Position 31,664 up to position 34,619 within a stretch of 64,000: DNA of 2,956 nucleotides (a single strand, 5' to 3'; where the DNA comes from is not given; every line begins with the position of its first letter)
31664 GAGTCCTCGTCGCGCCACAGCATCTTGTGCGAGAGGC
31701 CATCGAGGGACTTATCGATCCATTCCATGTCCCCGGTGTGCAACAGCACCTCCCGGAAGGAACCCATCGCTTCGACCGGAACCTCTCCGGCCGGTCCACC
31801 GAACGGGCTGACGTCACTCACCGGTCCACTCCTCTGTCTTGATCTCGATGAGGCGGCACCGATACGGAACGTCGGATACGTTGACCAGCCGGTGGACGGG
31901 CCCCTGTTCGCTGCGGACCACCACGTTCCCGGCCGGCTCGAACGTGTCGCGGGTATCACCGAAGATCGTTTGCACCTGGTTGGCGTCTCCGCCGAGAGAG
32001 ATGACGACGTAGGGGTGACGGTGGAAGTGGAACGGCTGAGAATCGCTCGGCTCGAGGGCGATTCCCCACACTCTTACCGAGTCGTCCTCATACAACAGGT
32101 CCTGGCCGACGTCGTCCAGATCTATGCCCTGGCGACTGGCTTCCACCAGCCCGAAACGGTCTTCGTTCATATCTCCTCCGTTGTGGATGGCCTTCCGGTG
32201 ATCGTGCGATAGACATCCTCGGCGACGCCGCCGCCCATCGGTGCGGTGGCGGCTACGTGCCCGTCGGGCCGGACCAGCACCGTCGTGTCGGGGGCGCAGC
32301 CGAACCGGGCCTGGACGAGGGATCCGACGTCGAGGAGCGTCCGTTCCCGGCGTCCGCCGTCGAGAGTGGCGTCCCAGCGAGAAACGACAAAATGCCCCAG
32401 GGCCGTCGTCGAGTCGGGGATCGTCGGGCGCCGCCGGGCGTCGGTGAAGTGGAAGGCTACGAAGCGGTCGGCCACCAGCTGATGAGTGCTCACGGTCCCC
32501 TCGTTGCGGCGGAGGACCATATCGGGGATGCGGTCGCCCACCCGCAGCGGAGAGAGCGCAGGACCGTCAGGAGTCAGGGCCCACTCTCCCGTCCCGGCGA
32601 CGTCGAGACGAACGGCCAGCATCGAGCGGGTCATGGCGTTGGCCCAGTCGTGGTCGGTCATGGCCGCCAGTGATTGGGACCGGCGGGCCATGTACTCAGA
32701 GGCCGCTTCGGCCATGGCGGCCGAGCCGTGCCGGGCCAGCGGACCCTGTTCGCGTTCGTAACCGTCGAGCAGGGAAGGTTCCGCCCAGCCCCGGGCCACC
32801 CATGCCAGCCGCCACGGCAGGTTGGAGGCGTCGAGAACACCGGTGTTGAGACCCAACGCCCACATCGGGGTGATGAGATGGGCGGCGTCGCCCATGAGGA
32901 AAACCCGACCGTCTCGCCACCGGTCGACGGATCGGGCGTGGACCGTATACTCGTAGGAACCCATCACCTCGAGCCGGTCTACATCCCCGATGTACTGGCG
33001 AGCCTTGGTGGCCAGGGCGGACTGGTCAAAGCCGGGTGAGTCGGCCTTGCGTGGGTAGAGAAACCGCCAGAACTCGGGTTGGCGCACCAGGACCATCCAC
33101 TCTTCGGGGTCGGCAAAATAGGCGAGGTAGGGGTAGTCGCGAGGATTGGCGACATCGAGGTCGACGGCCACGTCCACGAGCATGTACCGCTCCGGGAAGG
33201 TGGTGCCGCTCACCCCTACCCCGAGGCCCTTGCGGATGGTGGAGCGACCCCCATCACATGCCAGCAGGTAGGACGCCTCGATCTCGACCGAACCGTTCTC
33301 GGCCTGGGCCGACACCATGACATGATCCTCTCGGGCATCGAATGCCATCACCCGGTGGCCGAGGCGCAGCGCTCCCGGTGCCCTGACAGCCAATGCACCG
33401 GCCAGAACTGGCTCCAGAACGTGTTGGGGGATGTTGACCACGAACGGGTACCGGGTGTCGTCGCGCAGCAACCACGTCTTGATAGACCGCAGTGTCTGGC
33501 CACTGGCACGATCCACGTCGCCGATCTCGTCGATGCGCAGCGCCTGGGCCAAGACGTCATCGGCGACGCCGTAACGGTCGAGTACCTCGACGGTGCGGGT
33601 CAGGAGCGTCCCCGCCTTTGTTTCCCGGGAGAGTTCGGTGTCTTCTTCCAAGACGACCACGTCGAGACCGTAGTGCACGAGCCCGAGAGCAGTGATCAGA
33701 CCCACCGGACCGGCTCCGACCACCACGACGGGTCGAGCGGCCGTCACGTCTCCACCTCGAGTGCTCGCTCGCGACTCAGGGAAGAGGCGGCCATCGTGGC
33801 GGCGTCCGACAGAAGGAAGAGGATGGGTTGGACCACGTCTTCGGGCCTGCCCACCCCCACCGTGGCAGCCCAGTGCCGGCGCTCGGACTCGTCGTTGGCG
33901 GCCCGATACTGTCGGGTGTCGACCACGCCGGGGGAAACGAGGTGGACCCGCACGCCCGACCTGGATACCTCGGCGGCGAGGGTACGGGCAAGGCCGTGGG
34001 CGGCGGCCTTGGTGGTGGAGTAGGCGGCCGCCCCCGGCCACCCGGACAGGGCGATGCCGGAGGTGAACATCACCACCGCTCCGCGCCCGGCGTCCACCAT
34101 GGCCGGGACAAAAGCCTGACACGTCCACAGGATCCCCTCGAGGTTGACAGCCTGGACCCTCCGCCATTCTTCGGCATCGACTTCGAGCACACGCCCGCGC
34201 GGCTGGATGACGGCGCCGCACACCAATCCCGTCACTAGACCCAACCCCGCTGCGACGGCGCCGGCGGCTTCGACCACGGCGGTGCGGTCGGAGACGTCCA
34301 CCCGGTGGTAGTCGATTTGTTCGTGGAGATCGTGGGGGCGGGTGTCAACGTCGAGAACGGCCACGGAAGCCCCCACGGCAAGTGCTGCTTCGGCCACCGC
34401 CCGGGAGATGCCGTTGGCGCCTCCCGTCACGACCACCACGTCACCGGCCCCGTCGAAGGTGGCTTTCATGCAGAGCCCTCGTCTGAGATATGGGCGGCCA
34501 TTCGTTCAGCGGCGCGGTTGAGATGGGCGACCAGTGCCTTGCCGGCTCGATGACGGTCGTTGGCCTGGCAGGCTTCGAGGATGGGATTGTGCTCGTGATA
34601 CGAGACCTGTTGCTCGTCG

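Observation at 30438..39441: Eleven-gene operon coupling a NitT/TauT-type (NMT1/THI5-like SBP) transporter to an aromatic or N-heterocycle degradation-like enzyme set with a RidA deaminase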

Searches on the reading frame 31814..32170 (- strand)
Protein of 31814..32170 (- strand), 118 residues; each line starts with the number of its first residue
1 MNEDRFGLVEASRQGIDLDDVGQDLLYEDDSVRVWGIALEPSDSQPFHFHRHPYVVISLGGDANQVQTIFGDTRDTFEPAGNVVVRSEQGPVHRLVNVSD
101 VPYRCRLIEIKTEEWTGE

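Call 5: search_protein_families(library=pfam, proteins=[window:31814-32170:-], max_evalue=0.01)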
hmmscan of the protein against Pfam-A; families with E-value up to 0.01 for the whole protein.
window:31814-32170:- (118 aa): 0 families

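Call 6: search_protein_families(library=ncbifam, proteins=[window:31814-32170:-], max_evalue=0.01)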
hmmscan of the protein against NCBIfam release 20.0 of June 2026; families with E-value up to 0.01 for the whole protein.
window:31814-32170:- (118 aa): 0 families

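Call 7: search_protein_families(library=pfam, proteins=[window:31814-32170:-], max_evalue=1)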
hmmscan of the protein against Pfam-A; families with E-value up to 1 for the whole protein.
window:31814-32170:- (118 aa): 1 family
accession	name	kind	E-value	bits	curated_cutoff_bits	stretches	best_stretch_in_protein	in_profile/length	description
PF07731.20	Cu-oxidase_2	-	0.068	13.4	20.4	1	38-86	48-104/137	Multicopper oxidase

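Call 8: search_protein_families(library=ncbifam, proteins=[window:31814-32170:-], max_evalue=1)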
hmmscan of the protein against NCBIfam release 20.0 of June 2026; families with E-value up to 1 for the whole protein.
window:31814-32170:- (118 aa): 0 families

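Call 12: search_solved_structures(query=window:31814-32170:-, max_evalue=10, show_alignments=2)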
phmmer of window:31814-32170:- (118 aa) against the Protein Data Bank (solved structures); distinct sequences matched with E-value up to 10: 29.
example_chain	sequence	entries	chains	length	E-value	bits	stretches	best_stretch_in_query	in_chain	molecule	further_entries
9u8n_A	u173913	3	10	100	1.6e-07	34.7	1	18-110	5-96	Cupin type-2 domain-containing protein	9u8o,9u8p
3kw7_A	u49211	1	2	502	0.004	20.5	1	34-87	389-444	Laccase B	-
9cpm_A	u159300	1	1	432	0.0052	20.1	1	23-62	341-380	Laccase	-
2xu9_A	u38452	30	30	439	0.0053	20.1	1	23-62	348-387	LACCASE | LACCASE-LIKE PROTEIN | THERMUS THERMOPHILUS MULTICOPPER OXIDASE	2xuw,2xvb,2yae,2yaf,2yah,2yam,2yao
6w2k_A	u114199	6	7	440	0.0053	20.1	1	23-62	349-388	Laccase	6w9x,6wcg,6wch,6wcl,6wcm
6wcn_A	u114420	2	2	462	0.0056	20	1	23-62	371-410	Laccase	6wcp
2xyb_A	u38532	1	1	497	0.0056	20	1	38-89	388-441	LACCASE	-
5nq7_A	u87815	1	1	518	0.01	19.2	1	38-88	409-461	Laccase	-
4jhu_A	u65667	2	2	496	0.017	18.5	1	36-87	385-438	LACCASE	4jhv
5nq8_A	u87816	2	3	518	0.02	18.2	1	40-88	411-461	Laccase | Laccase, izoform II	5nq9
2hrg_A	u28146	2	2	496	0.03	17.7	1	36-87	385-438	Laccase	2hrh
6h5y_A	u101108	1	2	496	0.033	17.5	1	38-87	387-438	Laccase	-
5anh_A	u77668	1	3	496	0.049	17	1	38-87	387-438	LACCASE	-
4a2d_A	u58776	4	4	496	0.052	16.9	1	35-87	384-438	LACCASE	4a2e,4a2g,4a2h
4a2f_A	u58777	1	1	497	0.052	16.9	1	35-87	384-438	LACCASE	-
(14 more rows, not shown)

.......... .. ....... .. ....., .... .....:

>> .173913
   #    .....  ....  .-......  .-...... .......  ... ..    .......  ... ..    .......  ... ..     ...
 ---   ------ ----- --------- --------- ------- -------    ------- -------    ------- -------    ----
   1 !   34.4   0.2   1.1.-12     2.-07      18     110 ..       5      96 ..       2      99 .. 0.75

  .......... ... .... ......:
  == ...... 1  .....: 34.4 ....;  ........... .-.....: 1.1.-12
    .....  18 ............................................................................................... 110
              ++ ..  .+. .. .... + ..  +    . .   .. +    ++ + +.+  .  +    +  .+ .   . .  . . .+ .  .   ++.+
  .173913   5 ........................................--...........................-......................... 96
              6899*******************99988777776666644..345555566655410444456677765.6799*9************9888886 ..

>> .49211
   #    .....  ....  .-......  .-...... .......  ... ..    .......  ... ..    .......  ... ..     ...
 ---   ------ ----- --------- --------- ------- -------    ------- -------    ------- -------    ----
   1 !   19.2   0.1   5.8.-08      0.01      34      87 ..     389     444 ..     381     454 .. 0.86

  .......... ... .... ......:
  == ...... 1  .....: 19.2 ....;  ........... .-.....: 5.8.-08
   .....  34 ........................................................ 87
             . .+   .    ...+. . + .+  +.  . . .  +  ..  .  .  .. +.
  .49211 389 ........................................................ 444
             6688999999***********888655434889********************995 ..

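Call 15: find_encoding_contigs(protein=window:31814-32170:-, flank=10000, max_places=6)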
Protein window:31814-32170:- (118 aa): 2 contigs read that carry it; 2 places shown.
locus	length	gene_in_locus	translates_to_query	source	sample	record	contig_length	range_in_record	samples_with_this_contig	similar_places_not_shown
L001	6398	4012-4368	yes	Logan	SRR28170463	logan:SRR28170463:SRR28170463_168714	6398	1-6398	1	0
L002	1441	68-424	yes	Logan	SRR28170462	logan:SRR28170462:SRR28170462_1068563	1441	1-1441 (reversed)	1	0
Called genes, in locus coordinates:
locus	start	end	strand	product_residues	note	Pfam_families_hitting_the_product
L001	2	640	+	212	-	?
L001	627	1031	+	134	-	PF01042:Ribonuc_L-PSP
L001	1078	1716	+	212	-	PF00392:GntR, PF07729:FCD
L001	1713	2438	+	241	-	PF00106:adh_short, PF08659:KR, PF13561:adh_short_C2, PF23441:SDR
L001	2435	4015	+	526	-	PF01266:DAO (weak), PF01494:FAD_binding_3, PF21274:Rng_hyd_C (weak)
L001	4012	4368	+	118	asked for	-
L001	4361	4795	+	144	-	PF14499:DUF4437 (weak), PF12973:Cupin_7, PF07883:Cupin_2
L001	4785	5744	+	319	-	PF04909:Amidohydro_2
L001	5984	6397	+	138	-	?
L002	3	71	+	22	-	?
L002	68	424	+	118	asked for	-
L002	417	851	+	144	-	PF14499:DUF4437 (weak), PF12973:Cupin_7, PF07883:Cupin_2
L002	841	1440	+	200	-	?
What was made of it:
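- Checked: The real starts give 319 and 526 aa, as in an independent gene call on a metagenome contig of identical sequence (call 15).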

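Call 95: search_solved_structures(query=A6, max_evalue=1, show_alignments=1)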
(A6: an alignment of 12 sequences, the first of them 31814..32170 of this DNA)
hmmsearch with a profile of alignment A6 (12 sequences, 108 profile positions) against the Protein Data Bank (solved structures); distinct sequences matched with E-value up to 1: 45.
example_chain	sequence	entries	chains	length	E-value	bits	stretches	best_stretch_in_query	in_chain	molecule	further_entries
9u8n_A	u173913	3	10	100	1.9e-21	79.2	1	11-105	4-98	Cupin type-2 domain-containing protein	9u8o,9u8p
3lag_A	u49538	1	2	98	1.3e-12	50.8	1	18-105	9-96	uncharacterized protein RPA4178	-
2fqp_A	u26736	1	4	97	1.6e-10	44.1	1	20-105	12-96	hypothetical protein BP2299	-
3h8u_A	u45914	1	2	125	0.013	18.6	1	16-93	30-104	uncharacterized conserved protein with double-stranded beta-helix domain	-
7zvm_A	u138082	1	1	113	0.017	18.3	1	31-103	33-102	Mannose-6-phosphate isomerase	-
6ufi_A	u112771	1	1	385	0.018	18.2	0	31-94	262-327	Cupin domain-containing protein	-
6tzp_A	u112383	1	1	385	0.02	18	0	31-94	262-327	Oxalate decarboxylase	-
7zvy_G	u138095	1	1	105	0.027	17.6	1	31-103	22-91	Cupin_2 domain-containing protein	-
5hi0_A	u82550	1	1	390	0.028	17.6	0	31-94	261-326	Oxalate decarboxylase OxdC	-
7zvy_E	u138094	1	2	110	0.031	17.4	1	31-103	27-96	Cupin_2 domain-containing protein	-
3s0m_A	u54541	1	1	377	0.032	17.4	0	31-94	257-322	Oxalate decarboxylase oxdC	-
5vg3_A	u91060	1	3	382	0.033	17.3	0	31-94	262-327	Oxalate decarboxylase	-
2uya_A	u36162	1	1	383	0.033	17.3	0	31-94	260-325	OXALATE DECARBOXYLASE OXDC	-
7zvy_B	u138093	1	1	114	0.033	17.3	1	31-103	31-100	Cupin_2 domain-containing protein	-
2uyb_A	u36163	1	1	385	0.034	17.3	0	31-94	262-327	OXALATE DECARBOXYLASE OXDC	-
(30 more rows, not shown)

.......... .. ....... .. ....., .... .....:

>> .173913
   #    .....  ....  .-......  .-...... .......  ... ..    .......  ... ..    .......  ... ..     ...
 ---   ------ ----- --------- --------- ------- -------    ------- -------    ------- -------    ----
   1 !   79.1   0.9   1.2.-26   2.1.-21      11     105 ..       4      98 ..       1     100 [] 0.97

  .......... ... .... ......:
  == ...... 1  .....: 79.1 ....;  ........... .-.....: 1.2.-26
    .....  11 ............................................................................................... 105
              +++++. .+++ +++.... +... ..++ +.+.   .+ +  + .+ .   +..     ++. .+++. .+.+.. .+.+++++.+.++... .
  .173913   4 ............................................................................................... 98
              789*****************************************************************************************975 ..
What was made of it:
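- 31814..32170 (-): Small cupin 1 (118 aa) of the AzcA family. It is fused to cupin 2 in many Alphaproteobacteria and absent in Kribbella. The profile hits AzcA 9u8n at 79 bits, E 2e-21 (call 95).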

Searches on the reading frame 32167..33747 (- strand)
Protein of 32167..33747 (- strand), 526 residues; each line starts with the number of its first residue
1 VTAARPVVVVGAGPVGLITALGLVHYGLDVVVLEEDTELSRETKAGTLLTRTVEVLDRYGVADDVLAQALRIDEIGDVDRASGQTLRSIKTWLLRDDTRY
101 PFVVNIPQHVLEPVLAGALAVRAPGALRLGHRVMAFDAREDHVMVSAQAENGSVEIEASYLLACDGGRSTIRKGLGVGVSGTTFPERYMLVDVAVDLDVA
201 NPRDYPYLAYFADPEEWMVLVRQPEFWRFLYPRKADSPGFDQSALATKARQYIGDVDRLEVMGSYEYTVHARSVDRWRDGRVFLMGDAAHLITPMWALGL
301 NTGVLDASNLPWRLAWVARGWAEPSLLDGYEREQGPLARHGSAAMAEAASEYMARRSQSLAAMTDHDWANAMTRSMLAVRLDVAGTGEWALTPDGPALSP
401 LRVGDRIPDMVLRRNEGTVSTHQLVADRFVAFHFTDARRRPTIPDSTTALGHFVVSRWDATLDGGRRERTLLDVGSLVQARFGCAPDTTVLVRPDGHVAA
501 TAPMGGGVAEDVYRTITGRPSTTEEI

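Call 5: search_protein_families(library=pfam, proteins=[window:32167-33747:-], max_evalue=0.01)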
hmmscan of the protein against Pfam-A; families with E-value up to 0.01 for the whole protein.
window:32167-33747:- (526 aa): 8 families
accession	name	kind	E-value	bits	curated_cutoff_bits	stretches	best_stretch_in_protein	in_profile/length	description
PF01494.25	FAD_binding_3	-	3.7e-65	220.9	22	1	6-339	3-343/349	FAD binding domain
PF21274.3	Rng_hyd_C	-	5.3e-07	30.3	27.5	1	402-520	3-107/107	Aromatic-ring hydroxylase, C-terminal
PF01266.30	DAO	-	1.5e-05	25.1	27.9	1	7-43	2-38/353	FAD dependent oxidoreductase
PF07992.20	Pyr_redox_2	-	0.00031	20.7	26.1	1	7-164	3-106/291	Pyridine nucleotide-disulphide oxidoreductase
PF13450.12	NAD_binding_8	-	0.00097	19.8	21.9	1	9-39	1-31/68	NAD(P)-binding Rossmann-like domain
PF03486.20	HI0933_like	-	0.0014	18.5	50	1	7-41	3-37/244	HI0933-like protein Rossmann domain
PF00890.30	FAD_binding_2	-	0.0087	15.7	20.4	0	7-40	2-35/414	FAD binding domain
PF13241.12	NAD_binding_7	-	0.0098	16.9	22.1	0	5-51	8-46/104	Putative NAD(P)-binding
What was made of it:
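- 32167..33747 (-): Group A FAD monooxygenase with a C-terminal thioredoxin-like domain (PheA/TfdB/MhpA type). FAD_binding_3 4e-65 + Rng_hyd_C (call 5).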

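Call 6: search_protein_families(library=ncbifam, proteins=[window:32167-33747:-], max_evalue=0.01)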
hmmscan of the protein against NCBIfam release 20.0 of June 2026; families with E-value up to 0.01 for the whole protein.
window:32167-33747:- (526 aa): 78 families (the best 25 are shown)
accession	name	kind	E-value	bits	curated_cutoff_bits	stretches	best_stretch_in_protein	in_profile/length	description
NF006002.0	PRK08132.1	subfamily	3.4e-75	253.5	416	1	3-501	24-530/552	FAD-dependent oxidoreductase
NF004780.0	PRK06126.1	subfamily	1.6e-65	221.5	445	1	3-389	7-411/552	hypothetical protein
NF004832.0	PRK06184.1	subfamily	2.3e-65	221.3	476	1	6-504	8-485/506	hypothetical protein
NF004831.0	PRK06183.1-5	equivalog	5.5e-61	206.7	546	1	5-366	9-366/568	bifunctional 3-(3-hydroxy-phenyl)propionate/3-hydroxycinnamic acid hydroxylase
NF004829.0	PRK06183.1-3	subfamily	2.7e-59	201.3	390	1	4-510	8-503/520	bifunctional 3-(3-hydroxy-phenyl)propionate/3-hydroxycinnamic acid hydroxylase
NF046069.1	AkvoneHdxseRdmE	equivalog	9.9e-48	163.2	700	1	7-500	1-499/521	aklavinone 12-hydroxylase RdmE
NF005303.0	PRK06834.1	subfamily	1.5e-46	159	625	1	5-518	4-483/488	hypothetical protein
NF033145.1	rif_monoox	equivalog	8.5e-46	156.8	800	2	7-198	3-183/472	rifampin monooxygenase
NF006092.0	PRK08244.1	equivalog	1.5e-44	152.5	644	1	7-502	5-471/494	monooxygenase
NF045577.1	FAD_mono_MbnF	equivalog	3.9e-44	151.1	800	1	6-502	6-509/531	methanobactin biosynthesis FAD monooxygenase MbnF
NF046068.1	AkvoneHdxseDnrF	equivalog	6.5e-44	150.6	650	1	7-430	1-437/439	aklavinone 12-hydroxylase DnrF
NF004828.0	PRK06183.1-2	equivalog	2.4e-40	138.4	853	1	5-338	13-340/568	bifunctional 3-(3-hydroxy-phenyl)propionate/3-hydroxycinnamic acid hydroxylase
NF004827.0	PRK06183.1-1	equivalog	5.8e-36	124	966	1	7-335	18-343/554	bifunctional 3-(3-hydroxy-phenyl)propionate/3-hydroxycinnamic acid hydroxylase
NF000343.1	rif_mono_Iri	exception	1.7e-34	119.7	950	2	7-203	4-186/479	rifampin monooxygenase Iri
NF004830.0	PRK06183.1-4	equivalog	2.5e-34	118.7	1135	1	7-358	21-368/617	bifunctional 3-(3-hydroxy-phenyl)propionate/3-hydroxycinnamic acid hydroxylase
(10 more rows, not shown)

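Call 10: search_solved_structures(query=window:32167-33747:-, max_evalue=1e-20)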
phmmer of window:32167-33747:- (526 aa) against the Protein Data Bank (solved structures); distinct sequences matched with E-value up to 1e-20: 37.
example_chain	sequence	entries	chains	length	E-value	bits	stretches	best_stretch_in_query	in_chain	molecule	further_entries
6ain_A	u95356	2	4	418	1.5e-42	149.2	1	5-353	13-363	PnpA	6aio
4k2x_A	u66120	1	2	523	6.5e-37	130.6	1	6-339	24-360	Polyketide oxygenase/hydroxylase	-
4k5r_A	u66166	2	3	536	6.7e-34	120.6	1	6-339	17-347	Oxygenase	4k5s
5kow_A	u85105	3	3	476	5.2e-33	117.7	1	7-339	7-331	Pentachlorophenol 4-monooxygenase | Putative rifampin monooxygenase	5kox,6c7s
5vqb_A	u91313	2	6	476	1.3e-32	116.4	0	7-183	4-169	Rifampin monooxygenase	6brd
2r0c_A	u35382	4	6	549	1.4e-32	116.3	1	6-339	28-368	RebC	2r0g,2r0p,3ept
8fhj_A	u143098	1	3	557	1.5e-31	112.9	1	5-500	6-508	Monooxygenase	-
23lo_A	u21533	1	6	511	2.1e-31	112.4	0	4-184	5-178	flavin dependent Baeyer Villiger monooxygenase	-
7ouj_AAA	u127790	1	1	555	3e-31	111.9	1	4-505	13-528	RubL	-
6u0p_A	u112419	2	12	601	1.1e-30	110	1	6-340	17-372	2,4-dichlorophenol 6-monooxygenase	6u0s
4eip_A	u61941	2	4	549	2.2e-30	109.1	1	6-339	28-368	Putative FAD-monooxygenase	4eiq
7oud_AAA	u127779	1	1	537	1.2e-29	106.6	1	6-503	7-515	FAD-dependent monooxygenase GrhO5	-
7ouc_AAA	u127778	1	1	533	2.1e-29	105.8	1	7-503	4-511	Putative FAD-dependent monooxygenase GrhO5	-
2qa2_A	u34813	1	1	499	2.3e-29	105.7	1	6-340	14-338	Polyketide oxygenase CabE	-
3fmw_A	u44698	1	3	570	3.5e-29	105.1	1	6-339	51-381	Oxygenase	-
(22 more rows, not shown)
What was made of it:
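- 32167..33747 (-): Best PDB match is PnpA, 1.5e-42 (call 10).
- On Group A flavoprotein aromatic hydroxylase (PheA/TfdB/MhpA type): Best PDB match is PnpA (call 10).
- The hydroxylase is of the phenol-hydroxylase type (calls 5, 6, 10).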

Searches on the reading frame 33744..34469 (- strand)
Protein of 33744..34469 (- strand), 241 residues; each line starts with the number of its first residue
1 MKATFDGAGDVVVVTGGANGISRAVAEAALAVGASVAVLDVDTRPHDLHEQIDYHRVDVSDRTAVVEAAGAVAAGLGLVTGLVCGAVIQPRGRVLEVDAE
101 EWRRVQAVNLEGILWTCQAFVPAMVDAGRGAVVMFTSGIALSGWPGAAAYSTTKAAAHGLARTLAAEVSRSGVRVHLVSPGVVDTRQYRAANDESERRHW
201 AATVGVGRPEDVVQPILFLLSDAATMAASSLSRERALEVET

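Call 5: search_protein_families(library=pfam, proteins=[window:33744-34469:-], max_evalue=0.01)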
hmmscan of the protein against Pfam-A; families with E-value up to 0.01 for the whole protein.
window:33744-34469:- (241 aa): 4 families
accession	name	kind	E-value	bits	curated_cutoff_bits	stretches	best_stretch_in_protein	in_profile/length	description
PF00106.31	adh_short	-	2.2e-41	141.9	26.6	1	11-193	2-192/195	short chain dehydrogenase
PF13561.12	adh_short_C2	-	1.6e-39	136.4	27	1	18-226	3-223/236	Enoyl-(Acyl carrier protein) reductase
PF08659.16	KR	-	5.4e-12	46.4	22.6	1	12-166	3-165/180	KR domain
PF23441.1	SDR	-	2.9e-08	33.9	27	1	121-224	134-243/258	SDR-like rossmann domain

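Call 6: search_protein_families(library=ncbifam, proteins=[window:33744-34469:-], max_evalue=0.01)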
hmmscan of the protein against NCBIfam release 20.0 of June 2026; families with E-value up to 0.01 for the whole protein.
window:33744-34469:- (241 aa): 212 families (the best 25 are shown)
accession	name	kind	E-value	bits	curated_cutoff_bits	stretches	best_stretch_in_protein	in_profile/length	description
NF009466.0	PRK12826.1-2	subfamily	9e-39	133.4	222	1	11-226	5-232/248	3-oxoacyl-ACP reductase FabG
NF005559.1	PRK07231.1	subfamily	6.3e-38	130.7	215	1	8-226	3-235/249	glucose 1-dehydrogenase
NF004791.0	PRK06138.1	equivalog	3.4e-35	121.5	312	1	9-229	5-240/252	SDR family oxidoreductase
NF005309.0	PRK06841.1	subfamily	5.2e-34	117.9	286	1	3-227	9-241/255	GolD/DthD family dehydrogenase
NF004198.0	PRK05653.1-3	equivalog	1e-33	116.9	296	1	9-225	7-233/248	3-oxoacyl-ACP reductase FabG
NF052558.1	MBtsdlDhBudC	equivalog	2.4e-33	115.8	270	1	9-225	3-228/250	meso-2,3-butanediol dehydrogenase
NF047923.1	pyridox_DH_SDR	equivalog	1.5e-32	113.1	325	1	9-225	3-227/243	pyridoxal 4-dehydrogenase, SDR-type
NF006074.0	PRK08220.1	equivalog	1.6e-32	113.1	312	1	7-225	6-234/251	2,3-dihydro-2,3-dihydroxybenzoate dehydrogenase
TIGR01830.1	3oxo_ACP_reduc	equivalog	3.5e-32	112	297.75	1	12-225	1-225/239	3-oxoacyl-[acyl-carrier-protein] reductase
NF004526.0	PRK05872.1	subfamily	4.8e-32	111.2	276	1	6-195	7-202/297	short-chain dehydrogenase/reductase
NF005878.0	PRK07825.1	subfamily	2.6e-31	109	287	1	8-186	8-190/278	short chain dehydrogenase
NF009468.0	PRK12826.1-4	equivalog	6.3e-31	108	318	1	9-225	7-234/256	SDR family oxidoreductase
NF053674.1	XylDhXylBProt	equivalog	1.3e-30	106.7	400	1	8-228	10-241/252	D-xylose 1-dehydrogenase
NF042966.1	AcAcCoAred_PhaB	equivalog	3e-30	105.5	436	1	10-225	9-224/240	acetoacetyl-CoA reductase PhaB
NF053701.1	CsHdxCHCADhChcB2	equivalog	1.1e-29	103.6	350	1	9-228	3-232/245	cis-4-hydroxycyclohexanecarboxylate dehydrogenase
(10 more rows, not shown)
